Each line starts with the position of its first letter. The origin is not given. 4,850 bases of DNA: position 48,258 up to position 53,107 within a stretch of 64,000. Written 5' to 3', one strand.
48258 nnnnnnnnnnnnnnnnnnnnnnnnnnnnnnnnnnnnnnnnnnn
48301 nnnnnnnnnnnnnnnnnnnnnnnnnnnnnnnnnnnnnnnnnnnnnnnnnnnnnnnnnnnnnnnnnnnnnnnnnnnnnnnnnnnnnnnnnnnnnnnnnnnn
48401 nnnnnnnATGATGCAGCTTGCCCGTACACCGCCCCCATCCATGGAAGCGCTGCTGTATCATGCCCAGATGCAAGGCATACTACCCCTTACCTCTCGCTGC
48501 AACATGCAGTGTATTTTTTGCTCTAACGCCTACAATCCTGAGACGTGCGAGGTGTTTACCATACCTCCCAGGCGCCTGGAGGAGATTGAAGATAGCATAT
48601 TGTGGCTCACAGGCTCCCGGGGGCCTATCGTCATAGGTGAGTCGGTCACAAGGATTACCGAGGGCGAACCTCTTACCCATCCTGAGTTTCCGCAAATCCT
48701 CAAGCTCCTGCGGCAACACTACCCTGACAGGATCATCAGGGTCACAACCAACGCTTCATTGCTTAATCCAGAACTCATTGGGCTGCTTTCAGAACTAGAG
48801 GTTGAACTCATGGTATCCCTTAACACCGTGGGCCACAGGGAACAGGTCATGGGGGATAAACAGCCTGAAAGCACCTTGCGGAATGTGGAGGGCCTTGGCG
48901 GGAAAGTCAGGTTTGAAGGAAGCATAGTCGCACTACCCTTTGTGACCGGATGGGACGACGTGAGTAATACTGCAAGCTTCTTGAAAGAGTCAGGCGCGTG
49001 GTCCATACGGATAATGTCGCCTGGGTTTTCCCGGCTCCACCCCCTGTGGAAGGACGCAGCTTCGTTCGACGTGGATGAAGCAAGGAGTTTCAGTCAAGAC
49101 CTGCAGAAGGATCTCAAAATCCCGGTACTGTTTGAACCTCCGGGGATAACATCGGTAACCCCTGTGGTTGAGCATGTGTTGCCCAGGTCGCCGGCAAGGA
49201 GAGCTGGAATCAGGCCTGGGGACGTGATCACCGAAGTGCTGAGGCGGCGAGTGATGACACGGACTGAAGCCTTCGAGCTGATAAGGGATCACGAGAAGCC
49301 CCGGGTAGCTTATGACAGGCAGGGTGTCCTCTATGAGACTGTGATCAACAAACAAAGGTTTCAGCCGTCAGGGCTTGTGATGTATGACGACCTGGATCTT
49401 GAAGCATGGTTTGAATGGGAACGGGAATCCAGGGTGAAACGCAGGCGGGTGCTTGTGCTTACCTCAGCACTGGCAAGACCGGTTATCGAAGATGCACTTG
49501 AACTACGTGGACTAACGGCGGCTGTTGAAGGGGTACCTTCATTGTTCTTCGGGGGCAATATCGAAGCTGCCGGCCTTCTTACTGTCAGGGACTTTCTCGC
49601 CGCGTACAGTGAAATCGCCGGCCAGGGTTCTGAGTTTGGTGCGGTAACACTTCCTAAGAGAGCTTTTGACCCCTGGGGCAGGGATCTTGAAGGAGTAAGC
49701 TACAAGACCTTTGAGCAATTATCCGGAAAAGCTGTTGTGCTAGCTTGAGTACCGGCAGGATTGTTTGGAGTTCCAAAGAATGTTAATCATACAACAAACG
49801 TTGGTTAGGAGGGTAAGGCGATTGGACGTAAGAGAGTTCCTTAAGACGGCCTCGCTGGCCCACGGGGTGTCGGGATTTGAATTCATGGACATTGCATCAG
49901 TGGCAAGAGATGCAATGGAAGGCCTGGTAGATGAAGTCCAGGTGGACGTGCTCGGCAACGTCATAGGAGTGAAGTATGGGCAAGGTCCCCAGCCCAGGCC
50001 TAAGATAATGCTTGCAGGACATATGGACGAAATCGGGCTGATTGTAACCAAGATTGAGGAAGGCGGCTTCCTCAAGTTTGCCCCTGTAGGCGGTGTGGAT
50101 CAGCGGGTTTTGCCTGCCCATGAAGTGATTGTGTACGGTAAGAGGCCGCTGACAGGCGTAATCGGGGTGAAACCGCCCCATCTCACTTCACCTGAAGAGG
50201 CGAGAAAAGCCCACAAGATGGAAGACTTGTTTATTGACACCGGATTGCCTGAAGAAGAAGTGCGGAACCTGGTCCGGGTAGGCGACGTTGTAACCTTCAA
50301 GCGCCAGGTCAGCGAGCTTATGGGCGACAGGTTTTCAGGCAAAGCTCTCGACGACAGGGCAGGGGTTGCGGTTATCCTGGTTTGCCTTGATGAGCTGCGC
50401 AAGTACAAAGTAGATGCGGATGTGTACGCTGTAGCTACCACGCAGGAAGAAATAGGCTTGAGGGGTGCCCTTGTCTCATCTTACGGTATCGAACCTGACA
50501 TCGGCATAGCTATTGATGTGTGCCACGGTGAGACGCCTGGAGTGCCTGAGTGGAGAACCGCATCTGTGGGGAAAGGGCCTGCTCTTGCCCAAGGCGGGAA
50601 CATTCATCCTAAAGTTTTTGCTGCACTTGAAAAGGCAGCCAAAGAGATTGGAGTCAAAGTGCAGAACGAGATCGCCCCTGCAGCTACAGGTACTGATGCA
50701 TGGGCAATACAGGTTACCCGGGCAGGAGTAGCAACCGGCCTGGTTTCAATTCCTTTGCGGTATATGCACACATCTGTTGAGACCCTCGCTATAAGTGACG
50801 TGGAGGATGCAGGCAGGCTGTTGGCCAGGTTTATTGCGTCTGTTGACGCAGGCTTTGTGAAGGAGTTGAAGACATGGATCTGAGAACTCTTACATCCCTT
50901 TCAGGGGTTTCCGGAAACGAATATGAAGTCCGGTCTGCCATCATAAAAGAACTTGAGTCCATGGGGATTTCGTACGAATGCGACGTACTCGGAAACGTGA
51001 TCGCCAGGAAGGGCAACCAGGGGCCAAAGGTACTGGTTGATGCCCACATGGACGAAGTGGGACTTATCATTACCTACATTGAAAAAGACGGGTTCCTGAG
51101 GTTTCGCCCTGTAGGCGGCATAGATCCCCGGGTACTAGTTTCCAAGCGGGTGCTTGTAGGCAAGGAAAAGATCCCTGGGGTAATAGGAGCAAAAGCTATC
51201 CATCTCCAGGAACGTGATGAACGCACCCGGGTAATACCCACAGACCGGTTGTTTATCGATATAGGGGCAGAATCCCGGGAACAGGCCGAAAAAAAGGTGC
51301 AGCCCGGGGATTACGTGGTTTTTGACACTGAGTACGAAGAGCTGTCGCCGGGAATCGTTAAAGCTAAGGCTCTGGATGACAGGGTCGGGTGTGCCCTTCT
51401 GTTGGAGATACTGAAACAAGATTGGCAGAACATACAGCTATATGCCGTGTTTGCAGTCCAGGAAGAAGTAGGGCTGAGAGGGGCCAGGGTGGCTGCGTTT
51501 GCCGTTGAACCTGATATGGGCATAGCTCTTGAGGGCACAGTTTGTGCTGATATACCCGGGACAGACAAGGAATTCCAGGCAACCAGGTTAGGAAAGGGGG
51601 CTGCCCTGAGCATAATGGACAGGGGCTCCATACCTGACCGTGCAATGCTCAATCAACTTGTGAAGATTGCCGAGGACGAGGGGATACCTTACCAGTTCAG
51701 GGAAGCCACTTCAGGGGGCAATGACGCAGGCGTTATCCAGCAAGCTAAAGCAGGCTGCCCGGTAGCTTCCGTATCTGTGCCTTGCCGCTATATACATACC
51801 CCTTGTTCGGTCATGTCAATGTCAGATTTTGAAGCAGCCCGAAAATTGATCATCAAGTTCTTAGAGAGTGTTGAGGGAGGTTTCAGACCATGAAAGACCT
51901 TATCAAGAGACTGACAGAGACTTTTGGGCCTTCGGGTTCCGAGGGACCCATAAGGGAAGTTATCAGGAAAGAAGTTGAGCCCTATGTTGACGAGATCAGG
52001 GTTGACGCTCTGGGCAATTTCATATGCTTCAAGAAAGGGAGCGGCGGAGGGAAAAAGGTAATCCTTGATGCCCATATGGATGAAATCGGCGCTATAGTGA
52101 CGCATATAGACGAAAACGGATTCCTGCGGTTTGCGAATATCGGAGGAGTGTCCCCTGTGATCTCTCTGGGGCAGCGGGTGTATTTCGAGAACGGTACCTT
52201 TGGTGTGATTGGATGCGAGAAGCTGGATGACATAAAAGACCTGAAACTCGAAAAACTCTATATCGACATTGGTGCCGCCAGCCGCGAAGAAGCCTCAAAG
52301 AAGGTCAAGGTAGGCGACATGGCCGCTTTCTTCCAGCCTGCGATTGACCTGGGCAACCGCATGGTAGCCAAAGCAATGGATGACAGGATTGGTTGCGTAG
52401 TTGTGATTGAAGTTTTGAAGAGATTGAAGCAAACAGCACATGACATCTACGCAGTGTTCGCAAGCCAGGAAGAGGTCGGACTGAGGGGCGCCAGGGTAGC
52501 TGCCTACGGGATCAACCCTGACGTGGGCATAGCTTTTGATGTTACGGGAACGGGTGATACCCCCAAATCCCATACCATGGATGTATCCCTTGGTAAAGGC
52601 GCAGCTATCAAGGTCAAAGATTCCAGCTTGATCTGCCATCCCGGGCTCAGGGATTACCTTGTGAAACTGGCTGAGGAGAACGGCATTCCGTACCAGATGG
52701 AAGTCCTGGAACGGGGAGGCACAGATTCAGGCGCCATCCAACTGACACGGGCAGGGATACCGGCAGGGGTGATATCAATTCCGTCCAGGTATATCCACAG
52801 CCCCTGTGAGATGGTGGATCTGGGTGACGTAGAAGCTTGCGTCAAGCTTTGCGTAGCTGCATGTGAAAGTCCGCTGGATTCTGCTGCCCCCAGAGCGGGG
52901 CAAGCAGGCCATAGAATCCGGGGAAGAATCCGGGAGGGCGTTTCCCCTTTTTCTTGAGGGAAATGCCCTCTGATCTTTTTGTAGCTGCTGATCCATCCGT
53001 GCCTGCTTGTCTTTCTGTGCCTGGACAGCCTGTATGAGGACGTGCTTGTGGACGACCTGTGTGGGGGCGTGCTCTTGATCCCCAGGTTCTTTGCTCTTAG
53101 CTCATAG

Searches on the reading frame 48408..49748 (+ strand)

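Call 54: search_protein_families(library=pfam, proteins=[window:48408-49748:+], max_evalue=0.00001)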
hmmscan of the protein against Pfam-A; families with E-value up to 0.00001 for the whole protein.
window:48408-49748:+ (446 aa): 2 families
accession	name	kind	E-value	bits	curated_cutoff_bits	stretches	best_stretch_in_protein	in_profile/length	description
PF04055.27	Radical_SAM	-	1.9e-12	48.1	29.5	1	26-181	2-156/166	Radical SAM superfamily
PF17820.7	PDZ_6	-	1.1e-08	35.1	27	1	253-297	1-45/54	PDZ domain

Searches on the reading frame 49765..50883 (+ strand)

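Call 48: search_protein_families(library=pfam, proteins=[window:49765-50883:+])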
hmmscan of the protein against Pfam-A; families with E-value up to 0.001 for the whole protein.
window:49765-50883:+ (372 aa): 3 families
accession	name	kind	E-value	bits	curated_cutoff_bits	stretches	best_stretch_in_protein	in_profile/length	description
PF05343.19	Peptidase_M42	-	1.3e-89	300.6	23.2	1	64-352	1-292/292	M42 glutamyl aminopeptidase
PF01546.33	Peptidase_M20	-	2.6e-09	37.7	24.6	1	194-358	33-205/206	Peptidase family M20/M25/M40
PF04389.22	Peptidase_M28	-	0.00097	19.3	21.3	0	194-235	30-73/193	Peptidase family M28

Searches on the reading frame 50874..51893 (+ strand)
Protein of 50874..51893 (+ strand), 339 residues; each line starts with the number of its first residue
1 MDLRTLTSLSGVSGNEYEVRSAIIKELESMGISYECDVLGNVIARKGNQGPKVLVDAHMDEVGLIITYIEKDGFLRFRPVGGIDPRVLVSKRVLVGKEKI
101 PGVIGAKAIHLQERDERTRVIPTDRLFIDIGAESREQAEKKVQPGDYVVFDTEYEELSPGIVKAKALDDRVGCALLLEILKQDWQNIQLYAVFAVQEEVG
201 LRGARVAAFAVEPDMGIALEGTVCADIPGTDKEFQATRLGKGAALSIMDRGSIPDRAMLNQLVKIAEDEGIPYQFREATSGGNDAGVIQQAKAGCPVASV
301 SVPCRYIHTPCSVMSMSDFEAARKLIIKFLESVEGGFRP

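Call 48: search_protein_families(library=pfam, proteins=[window:50874-51893:+])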
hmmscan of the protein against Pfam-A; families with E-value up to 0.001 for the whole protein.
window:50874-51893:+ (339 aa): 2 families
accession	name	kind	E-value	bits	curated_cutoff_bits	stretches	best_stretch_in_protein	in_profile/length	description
PF05343.19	Peptidase_M42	-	2.7e-97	325.8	23.2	1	40-325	1-292/292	M42 glutamyl aminopeptidase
PF01546.33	Peptidase_M20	-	0.00031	21.1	24.6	1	171-331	38-205/206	Peptidase family M20/M25/M40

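Call 105: find_encoding_contigs(protein=window:50874-51893:+, flank=4000, max_places=8)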
Protein window:50874-51893:+ (339 aa): 22 contigs read that carry it; 8 places shown.
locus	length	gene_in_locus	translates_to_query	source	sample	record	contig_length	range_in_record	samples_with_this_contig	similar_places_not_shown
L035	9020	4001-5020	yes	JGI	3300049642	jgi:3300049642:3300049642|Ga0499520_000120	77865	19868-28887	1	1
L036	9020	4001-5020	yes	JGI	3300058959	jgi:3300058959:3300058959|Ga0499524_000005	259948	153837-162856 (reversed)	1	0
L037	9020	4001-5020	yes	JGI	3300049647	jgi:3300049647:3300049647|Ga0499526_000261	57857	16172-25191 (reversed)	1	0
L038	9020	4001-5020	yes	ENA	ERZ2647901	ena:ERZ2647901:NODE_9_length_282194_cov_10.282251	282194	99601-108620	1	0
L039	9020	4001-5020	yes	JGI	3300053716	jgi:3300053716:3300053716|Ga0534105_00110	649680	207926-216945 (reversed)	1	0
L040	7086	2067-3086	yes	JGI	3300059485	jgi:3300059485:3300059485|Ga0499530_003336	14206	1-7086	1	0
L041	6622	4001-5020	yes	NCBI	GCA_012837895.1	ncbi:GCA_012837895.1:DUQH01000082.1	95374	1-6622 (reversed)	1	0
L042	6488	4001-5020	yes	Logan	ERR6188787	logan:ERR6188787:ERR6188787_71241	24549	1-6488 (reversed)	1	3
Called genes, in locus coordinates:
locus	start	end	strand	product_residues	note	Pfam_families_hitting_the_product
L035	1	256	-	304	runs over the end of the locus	PF00215:OMPdecase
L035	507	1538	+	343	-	PF00814:TsaD, PF22521:HypF_C_2 (weak)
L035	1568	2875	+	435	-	PF04055:Radical_SAM, PF17820:PDZ_6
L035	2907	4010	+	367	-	PF05343:Peptidase_M42, PF01546:Peptidase_M20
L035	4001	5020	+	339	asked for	PF05343:Peptidase_M42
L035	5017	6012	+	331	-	PF05343:Peptidase_M42, PF01546:Peptidase_M20, PF04389:Peptidase_M28 (weak)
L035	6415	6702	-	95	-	-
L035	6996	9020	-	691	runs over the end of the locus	PF06347:SH3_4 (weak), PF08239:SH3_3, PF06347:SH3_4 (weak), PF08239:SH3_3, PF01520:Amidase_3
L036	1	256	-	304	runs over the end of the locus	PF00215:OMPdecase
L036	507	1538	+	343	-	PF00814:TsaD, PF22521:HypF_C_2 (weak)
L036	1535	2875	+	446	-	PF04055:Radical_SAM, PF17820:PDZ_6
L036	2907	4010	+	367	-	PF05343:Peptidase_M42, PF01546:Peptidase_M20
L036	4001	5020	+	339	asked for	PF05343:Peptidase_M42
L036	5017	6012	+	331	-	PF05343:Peptidase_M42, PF01546:Peptidase_M20, PF04389:Peptidase_M28 (weak)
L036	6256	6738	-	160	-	-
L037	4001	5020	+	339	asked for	PF05343:Peptidase_M42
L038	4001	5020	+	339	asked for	PF05343:Peptidase_M42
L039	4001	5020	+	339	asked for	PF05343:Peptidase_M42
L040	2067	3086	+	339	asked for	PF05343:Peptidase_M42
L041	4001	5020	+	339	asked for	PF05343:Peptidase_M42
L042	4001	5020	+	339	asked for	PF05343:Peptidase_M42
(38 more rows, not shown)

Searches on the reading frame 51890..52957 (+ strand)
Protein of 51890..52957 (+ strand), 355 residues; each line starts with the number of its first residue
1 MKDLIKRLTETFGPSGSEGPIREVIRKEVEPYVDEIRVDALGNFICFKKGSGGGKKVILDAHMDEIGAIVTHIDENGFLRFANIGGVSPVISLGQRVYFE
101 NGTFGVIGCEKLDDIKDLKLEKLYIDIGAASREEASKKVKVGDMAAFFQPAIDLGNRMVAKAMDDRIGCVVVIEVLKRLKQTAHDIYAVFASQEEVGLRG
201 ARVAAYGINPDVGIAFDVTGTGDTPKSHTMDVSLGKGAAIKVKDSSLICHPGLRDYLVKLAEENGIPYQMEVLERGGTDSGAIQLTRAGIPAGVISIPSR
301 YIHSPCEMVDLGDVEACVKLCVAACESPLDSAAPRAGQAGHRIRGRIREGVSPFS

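Call 48: search_protein_families(library=pfam, proteins=[window:51890-52957:+])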
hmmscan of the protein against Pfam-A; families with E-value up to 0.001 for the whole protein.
window:51890-52957:+ (355 aa): 3 families
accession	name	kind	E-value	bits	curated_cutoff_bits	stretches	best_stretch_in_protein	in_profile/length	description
PF05343.19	Peptidase_M42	-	3.7e-96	322.1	23.2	1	42-320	1-292/292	M42 glutamyl aminopeptidase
PF01546.33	Peptidase_M20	-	2.9e-11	44.1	24.6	1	153-325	24-204/206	Peptidase family M20/M25/M40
PF04389.22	Peptidase_M28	-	1.3e-06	28.7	21.3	1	162-309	30-174/193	Peptidase family M28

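Call 67: find_encoding_contigs(protein=window:51890-52957:+, flank=3000, max_places=8)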
Protein window:51890-52957:+ (355 aa): no gene with exactly this product is on record in the collection.
